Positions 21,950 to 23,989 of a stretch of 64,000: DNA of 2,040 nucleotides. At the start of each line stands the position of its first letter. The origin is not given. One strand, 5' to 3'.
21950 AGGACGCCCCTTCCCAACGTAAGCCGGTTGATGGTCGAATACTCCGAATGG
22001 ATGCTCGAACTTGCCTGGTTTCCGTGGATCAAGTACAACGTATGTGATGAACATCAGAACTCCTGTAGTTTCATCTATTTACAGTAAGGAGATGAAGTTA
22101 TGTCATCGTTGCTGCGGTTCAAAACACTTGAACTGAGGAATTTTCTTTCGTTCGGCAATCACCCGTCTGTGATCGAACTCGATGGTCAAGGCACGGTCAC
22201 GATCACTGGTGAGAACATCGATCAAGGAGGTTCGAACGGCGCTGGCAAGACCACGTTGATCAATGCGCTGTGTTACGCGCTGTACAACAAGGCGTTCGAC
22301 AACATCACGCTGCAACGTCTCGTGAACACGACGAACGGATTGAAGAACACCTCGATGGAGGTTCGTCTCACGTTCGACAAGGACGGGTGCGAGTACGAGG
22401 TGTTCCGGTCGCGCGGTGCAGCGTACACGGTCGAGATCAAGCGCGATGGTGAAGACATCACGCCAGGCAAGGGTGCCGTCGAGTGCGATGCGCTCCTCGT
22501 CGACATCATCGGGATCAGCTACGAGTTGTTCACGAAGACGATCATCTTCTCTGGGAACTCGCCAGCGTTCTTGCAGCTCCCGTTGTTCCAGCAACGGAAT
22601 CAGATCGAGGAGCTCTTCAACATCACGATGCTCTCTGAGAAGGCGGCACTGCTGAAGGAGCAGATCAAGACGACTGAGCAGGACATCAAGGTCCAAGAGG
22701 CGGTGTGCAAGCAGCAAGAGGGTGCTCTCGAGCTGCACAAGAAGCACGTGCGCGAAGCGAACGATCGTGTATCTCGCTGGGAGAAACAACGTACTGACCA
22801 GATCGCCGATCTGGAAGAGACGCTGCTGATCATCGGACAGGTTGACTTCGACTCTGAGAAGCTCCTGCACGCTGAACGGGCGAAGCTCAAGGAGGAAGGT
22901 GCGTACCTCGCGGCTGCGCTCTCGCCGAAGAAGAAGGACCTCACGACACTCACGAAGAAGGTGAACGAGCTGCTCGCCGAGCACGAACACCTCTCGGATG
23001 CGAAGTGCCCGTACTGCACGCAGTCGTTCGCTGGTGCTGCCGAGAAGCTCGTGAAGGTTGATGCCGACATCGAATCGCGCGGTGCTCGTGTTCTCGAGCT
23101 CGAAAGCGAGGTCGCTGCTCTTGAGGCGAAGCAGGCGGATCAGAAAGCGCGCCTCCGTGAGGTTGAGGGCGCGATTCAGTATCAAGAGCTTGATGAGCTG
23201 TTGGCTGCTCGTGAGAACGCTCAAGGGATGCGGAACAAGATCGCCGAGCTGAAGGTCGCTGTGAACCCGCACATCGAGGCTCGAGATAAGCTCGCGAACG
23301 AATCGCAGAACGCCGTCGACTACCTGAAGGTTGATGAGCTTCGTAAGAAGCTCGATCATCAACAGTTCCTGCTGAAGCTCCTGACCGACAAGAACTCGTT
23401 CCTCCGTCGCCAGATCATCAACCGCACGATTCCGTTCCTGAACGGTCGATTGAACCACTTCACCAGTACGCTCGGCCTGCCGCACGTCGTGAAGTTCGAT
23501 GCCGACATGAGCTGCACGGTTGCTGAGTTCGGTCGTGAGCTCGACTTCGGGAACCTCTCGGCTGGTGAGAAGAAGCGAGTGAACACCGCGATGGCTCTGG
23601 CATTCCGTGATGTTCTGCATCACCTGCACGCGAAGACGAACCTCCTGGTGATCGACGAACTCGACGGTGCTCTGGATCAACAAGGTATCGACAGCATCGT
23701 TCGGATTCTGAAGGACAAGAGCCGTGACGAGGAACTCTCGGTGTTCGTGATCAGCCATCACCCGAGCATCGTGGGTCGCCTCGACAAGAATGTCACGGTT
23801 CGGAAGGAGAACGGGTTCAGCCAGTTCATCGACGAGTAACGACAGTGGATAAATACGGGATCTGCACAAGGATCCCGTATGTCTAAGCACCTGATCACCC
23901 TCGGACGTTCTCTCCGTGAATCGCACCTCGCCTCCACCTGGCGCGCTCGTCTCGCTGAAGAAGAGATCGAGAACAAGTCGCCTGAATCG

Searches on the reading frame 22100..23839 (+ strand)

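Call 12: search_protein_families(library=pfam, proteins=[window:22100-23839:+], max_evalue=0.01)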
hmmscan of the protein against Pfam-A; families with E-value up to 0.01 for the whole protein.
window:22100-23839:+ (579 aa): 8 families
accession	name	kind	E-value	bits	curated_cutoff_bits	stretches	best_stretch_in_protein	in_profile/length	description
PF02463.25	SMC_N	-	6e-20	72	40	1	8-573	3-218/220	RecF/RecN/SMC N terminal domain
PF13476.12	AAA_23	-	5.7e-11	43.9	27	1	10-215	2-177/201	AAA domain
PF13304.12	AAA_21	-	1.9e-08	35.2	27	1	438-558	220-303/304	AAA domain, putative AbiEii toxin, Type IV TA system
PF13175.12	AAA_15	-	0.00011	22.4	32.1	1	44-392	30-229/374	AAA ATPase domain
PF00005.33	ABC_tran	-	0.0002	22.4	25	0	43-90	17-63/137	ABC transporter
PF13401.12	AAA_22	-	0.00031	21.5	27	0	460-551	33-121/130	AAA domain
PF13555.12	AAA_29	-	0.0023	18.1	27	0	10-64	4-49/61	P-loop containing region of AAA domain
PF00004.35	AAA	-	0.0056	17.6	21.2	0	44-86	5-44/131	ATPase family associated with various cellular activities (AAA)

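Call 13: search_protein_families(library=phrogs, proteins=[window:22100-23839:+], max_evalue=0.001)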
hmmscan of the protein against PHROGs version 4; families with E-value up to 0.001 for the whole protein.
window:22100-23839:+ (579 aa): 7 families
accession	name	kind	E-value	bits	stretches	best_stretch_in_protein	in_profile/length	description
phrog_77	-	DNA, RNA and nucleotide metabolism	5.4e-95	320.8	1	5-578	296-954/967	SbcC-like subunit of palindrome specific endonuclease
phrog_21388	-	DNA, RNA and nucleotide metabolism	1.8e-14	54.9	1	5-105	2-99/126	exonuclease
phrog_3940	-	unknown function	1.6e-07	31.5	1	478-565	217-306/537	-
phrog_293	-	moron, auxiliary metabolic gene and host takeover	2.2e-07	30.3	1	484-561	267-335/1058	ABC transporter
phrog_19980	-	unknown function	2.5e-06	27.1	1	44-115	34-103/1068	-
phrog_25363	-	unknown function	0.00024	22.2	0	31-70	21-60/77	-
phrog_9802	-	unknown function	0.00028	21.1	0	227-556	48-325/438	-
